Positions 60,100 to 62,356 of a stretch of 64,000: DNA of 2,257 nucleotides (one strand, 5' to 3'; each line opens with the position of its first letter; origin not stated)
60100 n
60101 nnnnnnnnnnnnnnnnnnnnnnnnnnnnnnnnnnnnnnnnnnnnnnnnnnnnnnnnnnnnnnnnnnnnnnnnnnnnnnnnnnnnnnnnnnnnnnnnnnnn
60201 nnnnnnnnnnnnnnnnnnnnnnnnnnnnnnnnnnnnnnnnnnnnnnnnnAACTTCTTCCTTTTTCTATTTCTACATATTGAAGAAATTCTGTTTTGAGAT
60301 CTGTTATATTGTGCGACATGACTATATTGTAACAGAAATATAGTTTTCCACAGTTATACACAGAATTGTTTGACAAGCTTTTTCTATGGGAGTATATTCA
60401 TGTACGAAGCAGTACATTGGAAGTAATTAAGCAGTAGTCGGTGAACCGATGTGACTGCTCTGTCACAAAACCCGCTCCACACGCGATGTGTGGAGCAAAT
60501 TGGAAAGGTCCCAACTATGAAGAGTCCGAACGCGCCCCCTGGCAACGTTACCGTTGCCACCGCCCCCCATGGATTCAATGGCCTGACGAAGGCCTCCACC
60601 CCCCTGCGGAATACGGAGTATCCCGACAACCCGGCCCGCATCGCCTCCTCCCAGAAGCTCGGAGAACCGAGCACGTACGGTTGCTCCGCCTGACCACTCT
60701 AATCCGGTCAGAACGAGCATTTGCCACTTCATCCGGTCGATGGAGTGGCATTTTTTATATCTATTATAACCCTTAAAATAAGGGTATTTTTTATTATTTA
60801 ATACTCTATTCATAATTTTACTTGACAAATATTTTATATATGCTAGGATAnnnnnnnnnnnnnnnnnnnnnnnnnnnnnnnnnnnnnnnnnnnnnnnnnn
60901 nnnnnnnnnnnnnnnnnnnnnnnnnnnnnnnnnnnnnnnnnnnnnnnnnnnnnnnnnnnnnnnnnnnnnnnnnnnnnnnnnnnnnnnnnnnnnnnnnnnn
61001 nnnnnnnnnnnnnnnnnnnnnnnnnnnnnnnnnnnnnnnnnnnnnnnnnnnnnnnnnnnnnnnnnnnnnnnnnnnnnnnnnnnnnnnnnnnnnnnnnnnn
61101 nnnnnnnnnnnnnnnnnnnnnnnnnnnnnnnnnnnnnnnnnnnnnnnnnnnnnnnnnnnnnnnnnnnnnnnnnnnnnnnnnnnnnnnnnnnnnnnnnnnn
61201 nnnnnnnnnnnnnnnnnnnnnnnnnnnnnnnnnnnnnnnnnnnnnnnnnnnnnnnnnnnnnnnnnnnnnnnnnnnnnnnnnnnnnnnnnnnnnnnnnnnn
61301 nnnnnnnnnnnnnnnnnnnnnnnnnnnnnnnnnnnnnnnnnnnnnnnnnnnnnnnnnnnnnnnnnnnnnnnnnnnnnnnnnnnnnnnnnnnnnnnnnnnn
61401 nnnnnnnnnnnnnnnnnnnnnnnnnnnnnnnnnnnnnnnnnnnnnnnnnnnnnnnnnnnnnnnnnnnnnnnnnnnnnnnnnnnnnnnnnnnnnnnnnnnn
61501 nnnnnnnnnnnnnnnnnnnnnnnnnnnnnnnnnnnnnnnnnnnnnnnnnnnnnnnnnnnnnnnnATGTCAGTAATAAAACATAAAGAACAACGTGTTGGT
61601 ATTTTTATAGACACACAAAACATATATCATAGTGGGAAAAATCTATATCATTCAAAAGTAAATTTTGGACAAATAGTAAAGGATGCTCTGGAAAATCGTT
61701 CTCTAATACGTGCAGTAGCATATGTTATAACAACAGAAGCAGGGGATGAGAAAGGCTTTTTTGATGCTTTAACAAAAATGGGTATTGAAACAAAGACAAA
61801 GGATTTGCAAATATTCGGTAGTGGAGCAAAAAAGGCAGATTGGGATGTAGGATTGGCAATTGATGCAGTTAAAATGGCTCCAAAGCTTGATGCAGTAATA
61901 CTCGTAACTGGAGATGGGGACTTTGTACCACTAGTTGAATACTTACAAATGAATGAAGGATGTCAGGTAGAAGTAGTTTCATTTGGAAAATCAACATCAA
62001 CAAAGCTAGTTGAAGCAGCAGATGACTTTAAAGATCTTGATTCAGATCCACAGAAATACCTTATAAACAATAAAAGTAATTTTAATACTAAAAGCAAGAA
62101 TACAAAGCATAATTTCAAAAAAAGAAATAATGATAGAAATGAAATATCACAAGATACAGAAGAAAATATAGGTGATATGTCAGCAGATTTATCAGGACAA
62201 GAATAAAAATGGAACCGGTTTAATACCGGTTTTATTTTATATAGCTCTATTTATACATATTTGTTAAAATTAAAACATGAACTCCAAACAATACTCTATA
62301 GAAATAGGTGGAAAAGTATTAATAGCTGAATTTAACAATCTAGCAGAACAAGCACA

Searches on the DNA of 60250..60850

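Call 11: search_rna_families(source=window, start=60250, end=60850, threshold=evalue, max_evalue=10, show_alignments=2)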
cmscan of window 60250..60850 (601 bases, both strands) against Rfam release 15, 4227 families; matches with E-value up to 10: 5.
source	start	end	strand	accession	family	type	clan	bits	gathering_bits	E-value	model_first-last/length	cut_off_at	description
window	60609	60674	-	RF04360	psbT-asRNA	Gene; antisense;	-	24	48.5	0.023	1-38/38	no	Plastid psbT antisense RNA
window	60310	60394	+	RF00121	MicC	Gene; sRNA;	-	22.4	90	0.68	1-123/123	no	MicC RNA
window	60723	60799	-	RF01480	rli52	Cis-reg;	-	20.3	70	1.8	1-95/95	no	Listeria sRNA rli52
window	60419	60525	-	RF02491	Gl_U1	Gene; snRNA; splicing;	CL00005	17.8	100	0.1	1-121/121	no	Giardia U1 spliceosomal RNA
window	60641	60758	+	RF02837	anti-hemB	Gene; sRNA;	-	12.7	49.5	3.6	1-81/81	no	Burkholderia RNA 7 (anti-hemB)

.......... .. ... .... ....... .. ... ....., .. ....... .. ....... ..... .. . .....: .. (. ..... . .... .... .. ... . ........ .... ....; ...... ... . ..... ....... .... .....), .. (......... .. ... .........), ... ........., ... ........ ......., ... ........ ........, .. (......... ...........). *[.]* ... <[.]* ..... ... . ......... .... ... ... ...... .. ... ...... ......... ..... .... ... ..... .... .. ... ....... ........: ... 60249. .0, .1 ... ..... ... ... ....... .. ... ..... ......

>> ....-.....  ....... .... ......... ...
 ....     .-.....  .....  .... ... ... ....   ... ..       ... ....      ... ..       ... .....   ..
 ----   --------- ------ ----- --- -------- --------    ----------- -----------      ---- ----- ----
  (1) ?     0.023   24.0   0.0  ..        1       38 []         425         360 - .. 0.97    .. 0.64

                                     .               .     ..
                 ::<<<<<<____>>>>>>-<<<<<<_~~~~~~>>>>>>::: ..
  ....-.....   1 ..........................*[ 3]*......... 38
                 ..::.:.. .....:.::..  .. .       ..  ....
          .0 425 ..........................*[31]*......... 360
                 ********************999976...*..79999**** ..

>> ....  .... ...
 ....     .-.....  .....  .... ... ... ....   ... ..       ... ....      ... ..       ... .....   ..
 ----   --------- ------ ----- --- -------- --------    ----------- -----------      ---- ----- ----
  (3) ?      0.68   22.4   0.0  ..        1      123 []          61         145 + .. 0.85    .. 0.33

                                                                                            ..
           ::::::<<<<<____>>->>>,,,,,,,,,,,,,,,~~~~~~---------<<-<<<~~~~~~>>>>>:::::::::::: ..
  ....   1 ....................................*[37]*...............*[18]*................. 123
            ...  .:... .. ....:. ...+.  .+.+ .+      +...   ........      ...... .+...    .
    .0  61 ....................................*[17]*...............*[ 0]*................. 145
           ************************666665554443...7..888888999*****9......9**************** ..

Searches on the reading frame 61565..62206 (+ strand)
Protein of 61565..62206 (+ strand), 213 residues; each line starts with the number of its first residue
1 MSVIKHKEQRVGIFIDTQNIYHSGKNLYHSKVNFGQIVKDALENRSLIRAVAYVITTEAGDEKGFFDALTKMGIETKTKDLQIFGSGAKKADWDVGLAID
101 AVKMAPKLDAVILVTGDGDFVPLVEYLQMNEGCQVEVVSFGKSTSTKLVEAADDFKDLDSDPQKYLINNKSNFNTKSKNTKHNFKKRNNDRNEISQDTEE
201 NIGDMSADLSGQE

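Call 14: search_protein_families(library=pfam, proteins=[window:61565-62206:+])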
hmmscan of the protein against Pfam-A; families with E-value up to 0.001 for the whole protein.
window:61565-62206:+ (213 aa): 1 family
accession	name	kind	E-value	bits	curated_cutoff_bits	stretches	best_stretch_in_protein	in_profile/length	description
PF01936.24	NYN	-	2.1e-35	122.8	24.2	1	10-158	1-144/145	NYN domain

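Call 52: find_encoding_contigs(protein=window:61565-62203:+, flank=10000, max_places=4)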
Protein window:61565-62203:+ (213 aa): 16 contigs read that carry it; 4 places shown.
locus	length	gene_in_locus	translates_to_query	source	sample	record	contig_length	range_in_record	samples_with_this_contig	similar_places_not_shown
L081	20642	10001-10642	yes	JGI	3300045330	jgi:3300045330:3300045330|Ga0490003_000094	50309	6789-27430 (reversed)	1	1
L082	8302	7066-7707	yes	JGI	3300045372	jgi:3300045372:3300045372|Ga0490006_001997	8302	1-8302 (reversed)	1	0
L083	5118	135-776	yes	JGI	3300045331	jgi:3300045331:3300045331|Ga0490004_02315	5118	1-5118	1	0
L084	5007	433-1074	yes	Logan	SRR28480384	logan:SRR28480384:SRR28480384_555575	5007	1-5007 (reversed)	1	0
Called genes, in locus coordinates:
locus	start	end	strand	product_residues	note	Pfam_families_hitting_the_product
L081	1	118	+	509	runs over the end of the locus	PF12072:RNase_Y_N, PF00013:KH_1, PF01966:HD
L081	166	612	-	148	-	-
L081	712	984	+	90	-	PF00216:Bac_DNA_binding, PF18291:HU-HIG (weak)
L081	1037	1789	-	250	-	-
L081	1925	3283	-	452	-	PF01266:DAO, PF01946:Thi4 (faint), PF01266:DAO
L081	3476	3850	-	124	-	PF02021:UPF0102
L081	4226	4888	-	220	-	PF13384:HTH_23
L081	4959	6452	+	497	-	PF01743:PolyA_pol, PF12627:PolyA_pol_RNAbd, PF01966:HD, PF13735:tRNA_NucTran2_2 (weak)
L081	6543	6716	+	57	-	-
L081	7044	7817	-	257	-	PF03372:Exo_endo_phos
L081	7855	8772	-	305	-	PF02899:Phage_int_SAM_1, PF13495:Phage_int_SAM_4 (faint), PF00589:Phage_integrase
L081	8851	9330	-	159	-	-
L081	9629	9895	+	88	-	PF00312:Ribosomal_S15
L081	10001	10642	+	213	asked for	PF01936:NYN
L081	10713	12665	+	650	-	PF01138:RNase_PH, PF03725:RNase_PH_C (faint), PF01138:RNase_PH, PF00013:KH_1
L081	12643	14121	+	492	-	-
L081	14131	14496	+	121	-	PF01258:zf-dskA_traR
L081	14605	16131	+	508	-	PF13541:ChlI, PF01078:Mg_chelatase, PF07728:AAA_5, PF00493:MCM (weak), PF13335:Mg_chelatase_C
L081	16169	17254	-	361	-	PF23446:LysM1_NFP_LYK (faint), PF01476:LysM, PF23473:LysM3_LYK4_5 (weak), PF01476:LysM, PF01551:Peptidase_M23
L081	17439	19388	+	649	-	PF00580:UvrD-helicase, PF13245:AAA_19, PF13604:AAA_30 (faint), PF01443:Viral_helicase1 (faint), PF13087:AAA_12 (faint), PF13361:UvrD_C, PF13538:UvrD_C_2 (weak)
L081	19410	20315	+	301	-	PF00398:RrnaAD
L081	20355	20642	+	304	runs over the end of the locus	PF18884:TSP3_bac (faint)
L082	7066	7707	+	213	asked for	PF01936:NYN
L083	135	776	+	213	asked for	PF01936:NYN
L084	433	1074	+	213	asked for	PF01936:NYN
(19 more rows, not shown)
